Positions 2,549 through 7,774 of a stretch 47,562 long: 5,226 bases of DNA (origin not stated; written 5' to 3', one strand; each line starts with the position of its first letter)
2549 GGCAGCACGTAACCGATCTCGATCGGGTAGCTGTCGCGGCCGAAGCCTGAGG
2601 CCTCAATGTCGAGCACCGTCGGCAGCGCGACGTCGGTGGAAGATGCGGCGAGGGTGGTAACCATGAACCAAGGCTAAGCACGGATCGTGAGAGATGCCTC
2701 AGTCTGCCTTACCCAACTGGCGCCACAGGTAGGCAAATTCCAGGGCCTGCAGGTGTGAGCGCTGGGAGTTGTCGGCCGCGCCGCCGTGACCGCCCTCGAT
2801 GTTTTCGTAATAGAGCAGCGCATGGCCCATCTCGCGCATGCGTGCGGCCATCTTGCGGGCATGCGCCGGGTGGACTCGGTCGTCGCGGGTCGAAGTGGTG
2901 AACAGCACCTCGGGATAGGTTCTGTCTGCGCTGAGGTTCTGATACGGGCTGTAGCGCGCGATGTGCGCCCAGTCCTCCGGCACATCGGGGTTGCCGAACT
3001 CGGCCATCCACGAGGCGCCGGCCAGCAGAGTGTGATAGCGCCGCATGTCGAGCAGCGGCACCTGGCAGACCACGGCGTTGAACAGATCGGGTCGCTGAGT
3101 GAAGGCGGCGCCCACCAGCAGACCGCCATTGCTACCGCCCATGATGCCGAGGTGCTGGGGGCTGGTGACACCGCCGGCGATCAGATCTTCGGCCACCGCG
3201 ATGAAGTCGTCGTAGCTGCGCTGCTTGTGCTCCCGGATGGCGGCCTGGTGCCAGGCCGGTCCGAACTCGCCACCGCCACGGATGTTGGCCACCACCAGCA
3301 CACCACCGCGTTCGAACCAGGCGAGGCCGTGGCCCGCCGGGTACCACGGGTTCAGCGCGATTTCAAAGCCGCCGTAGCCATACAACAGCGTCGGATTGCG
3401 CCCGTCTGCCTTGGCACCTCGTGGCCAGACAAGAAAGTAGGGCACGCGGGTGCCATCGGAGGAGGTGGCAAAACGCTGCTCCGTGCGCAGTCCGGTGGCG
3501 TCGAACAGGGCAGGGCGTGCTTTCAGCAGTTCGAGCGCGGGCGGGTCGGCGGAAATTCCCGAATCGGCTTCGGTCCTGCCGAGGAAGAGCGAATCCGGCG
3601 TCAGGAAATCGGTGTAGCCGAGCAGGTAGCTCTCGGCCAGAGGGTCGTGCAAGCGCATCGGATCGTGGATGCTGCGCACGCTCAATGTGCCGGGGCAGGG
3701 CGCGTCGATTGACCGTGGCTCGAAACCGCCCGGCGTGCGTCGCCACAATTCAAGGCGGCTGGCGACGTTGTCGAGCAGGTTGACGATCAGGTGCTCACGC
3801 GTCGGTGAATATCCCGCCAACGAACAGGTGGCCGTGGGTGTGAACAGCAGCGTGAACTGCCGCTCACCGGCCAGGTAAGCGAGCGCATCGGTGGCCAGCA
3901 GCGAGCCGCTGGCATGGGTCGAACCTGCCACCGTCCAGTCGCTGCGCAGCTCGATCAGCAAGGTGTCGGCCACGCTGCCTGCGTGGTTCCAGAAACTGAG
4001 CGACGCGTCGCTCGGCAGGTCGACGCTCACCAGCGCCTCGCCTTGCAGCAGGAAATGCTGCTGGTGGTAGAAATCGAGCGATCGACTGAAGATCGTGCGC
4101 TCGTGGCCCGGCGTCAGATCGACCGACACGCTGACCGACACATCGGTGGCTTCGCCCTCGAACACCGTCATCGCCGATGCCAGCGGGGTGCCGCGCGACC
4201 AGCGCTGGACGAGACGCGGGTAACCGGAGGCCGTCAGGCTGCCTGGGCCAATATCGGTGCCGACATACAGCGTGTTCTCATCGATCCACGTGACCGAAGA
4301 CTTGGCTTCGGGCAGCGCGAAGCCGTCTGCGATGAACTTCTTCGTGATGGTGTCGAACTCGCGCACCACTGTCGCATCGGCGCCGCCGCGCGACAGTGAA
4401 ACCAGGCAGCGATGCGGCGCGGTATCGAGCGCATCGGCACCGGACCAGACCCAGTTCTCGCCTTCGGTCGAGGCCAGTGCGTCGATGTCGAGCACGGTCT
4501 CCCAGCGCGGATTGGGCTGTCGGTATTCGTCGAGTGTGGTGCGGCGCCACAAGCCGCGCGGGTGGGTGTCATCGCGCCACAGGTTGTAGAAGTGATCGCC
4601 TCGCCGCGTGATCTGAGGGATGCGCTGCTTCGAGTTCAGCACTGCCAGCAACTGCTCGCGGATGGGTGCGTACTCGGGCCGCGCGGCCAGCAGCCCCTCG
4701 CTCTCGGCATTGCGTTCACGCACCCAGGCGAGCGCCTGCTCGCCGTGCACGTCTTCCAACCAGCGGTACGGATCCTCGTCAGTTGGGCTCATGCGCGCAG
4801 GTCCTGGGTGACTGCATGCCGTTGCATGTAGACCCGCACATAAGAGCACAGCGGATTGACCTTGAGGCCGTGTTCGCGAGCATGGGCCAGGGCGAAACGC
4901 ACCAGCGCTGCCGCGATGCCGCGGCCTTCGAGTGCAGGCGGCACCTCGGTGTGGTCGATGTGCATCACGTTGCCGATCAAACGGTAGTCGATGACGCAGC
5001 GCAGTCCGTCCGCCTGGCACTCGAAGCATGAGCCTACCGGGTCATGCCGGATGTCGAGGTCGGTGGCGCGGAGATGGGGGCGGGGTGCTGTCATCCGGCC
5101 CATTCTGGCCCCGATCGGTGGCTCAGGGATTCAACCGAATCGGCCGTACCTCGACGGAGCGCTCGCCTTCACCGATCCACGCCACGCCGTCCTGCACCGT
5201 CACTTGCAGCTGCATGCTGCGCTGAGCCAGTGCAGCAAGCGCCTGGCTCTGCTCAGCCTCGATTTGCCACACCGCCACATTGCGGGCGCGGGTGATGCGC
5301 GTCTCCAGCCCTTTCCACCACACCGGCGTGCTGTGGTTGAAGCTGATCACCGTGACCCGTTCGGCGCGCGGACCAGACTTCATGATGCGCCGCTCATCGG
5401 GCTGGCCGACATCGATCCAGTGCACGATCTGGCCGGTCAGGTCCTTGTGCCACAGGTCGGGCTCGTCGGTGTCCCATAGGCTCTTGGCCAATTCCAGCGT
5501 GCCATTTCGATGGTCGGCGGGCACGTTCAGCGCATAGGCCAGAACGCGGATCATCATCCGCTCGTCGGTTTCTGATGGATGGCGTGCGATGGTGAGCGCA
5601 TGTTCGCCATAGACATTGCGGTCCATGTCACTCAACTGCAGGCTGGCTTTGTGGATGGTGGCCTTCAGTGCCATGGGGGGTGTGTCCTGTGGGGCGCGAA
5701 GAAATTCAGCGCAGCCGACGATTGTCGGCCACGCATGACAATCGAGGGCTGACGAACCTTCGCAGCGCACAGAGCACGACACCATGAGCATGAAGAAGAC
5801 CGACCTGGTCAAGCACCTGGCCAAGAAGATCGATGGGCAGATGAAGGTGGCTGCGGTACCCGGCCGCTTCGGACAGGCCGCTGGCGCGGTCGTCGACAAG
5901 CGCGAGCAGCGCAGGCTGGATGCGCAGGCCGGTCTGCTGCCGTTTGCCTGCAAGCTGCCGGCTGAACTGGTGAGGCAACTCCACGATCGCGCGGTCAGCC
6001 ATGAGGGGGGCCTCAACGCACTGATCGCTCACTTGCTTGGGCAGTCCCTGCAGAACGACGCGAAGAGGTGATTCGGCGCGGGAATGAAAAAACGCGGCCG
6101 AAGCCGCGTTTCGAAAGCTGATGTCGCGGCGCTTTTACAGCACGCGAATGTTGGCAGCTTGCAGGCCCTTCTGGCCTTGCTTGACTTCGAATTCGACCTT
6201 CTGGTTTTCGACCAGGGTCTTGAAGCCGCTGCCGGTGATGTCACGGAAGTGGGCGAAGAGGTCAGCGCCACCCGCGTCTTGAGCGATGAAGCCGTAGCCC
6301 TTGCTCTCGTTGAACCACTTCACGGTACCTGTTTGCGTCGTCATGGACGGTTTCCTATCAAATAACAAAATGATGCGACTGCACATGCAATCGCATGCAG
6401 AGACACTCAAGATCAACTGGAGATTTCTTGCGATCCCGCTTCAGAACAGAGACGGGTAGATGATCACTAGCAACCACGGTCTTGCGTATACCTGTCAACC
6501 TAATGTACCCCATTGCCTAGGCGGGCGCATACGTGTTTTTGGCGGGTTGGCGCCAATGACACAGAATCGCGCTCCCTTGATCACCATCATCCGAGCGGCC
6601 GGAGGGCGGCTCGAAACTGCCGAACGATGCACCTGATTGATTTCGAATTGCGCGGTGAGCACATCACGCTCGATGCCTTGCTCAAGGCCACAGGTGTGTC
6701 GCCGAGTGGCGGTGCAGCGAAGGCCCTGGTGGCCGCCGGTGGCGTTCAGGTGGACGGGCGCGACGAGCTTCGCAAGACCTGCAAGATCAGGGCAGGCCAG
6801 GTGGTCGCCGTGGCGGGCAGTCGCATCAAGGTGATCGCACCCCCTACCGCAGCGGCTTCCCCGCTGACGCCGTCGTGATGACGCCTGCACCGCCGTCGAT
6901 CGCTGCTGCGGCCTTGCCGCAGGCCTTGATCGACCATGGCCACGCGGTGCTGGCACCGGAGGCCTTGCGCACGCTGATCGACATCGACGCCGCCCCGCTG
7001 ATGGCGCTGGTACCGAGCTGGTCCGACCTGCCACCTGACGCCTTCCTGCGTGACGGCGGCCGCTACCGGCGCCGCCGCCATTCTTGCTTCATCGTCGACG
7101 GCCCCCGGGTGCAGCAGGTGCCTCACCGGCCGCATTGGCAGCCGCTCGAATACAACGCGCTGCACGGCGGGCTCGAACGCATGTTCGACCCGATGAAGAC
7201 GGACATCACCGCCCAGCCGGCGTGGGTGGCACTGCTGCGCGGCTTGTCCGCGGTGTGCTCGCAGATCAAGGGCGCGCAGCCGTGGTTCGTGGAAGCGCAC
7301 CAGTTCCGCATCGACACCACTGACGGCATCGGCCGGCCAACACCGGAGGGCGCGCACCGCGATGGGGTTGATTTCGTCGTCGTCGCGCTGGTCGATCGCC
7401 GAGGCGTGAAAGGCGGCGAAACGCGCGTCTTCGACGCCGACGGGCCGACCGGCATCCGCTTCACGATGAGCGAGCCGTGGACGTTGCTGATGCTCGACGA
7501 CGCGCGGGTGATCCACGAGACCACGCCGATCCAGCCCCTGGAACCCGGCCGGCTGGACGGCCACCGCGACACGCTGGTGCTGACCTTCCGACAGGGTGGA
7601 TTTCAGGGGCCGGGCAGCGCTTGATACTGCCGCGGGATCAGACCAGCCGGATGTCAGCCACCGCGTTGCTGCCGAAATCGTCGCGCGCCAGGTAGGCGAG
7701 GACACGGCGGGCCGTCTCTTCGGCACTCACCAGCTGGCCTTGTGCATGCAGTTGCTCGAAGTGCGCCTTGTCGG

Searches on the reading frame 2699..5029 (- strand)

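Call 16: search_protein_families(library=pfam, proteins=[window:2699-5029:-], max_evalue=0.01)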
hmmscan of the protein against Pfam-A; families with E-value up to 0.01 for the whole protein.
window:2699-5029:- (776 aa): 4 families
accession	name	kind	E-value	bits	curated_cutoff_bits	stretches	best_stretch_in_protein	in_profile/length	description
PF00326.27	Peptidase_S9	-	1.3e-52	178.8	22.6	1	569-774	7-212/213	Prolyl oligopeptidase family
PF02897.21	Peptidase_S9_N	-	2.4e-25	89.6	24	1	85-482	19-399/414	Prolyl oligopeptidase, N-terminal beta-propeller domain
PF00756.26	Esterase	-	0.0019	18.5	22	1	592-732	74-213/251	Putative esterase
PF02129.25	Peptidase_S15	-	0.006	16.7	23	0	525-666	1-137/262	X-Pro dipeptidyl-peptidase (S15 family)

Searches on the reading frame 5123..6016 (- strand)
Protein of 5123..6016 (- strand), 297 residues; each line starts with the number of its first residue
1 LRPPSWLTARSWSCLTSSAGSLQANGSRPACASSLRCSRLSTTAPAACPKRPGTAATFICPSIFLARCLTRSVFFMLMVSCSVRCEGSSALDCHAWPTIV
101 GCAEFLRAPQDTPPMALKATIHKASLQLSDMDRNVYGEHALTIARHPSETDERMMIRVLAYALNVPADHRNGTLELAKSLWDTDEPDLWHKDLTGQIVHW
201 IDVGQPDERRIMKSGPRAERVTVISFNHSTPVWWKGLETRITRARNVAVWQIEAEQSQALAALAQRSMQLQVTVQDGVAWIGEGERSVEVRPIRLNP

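Call 16: search_protein_families(library=pfam, proteins=[window:5123-6016:-], max_evalue=0.01)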
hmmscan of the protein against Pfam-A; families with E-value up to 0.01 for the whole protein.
window:5123-6016:- (297 aa): 1 family
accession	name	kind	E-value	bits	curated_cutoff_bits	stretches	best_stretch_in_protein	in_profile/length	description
PF07152.18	YaeQ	-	1.1e-69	234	25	1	115-291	1-172/173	YaeQ protein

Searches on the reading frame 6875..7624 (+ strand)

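Call 16: search_protein_families(library=pfam, proteins=[window:6875-7624:+], max_evalue=0.01)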
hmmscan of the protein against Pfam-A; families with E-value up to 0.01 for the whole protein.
window:6875-7624:+ (249 aa): 1 family
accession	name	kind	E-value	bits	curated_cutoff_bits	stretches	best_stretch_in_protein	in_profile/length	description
PF10014.15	2OG-Fe_Oxy_2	-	6.7e-68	228.6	23.1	1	47-237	2-192/192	2OG-Fe dioxygenase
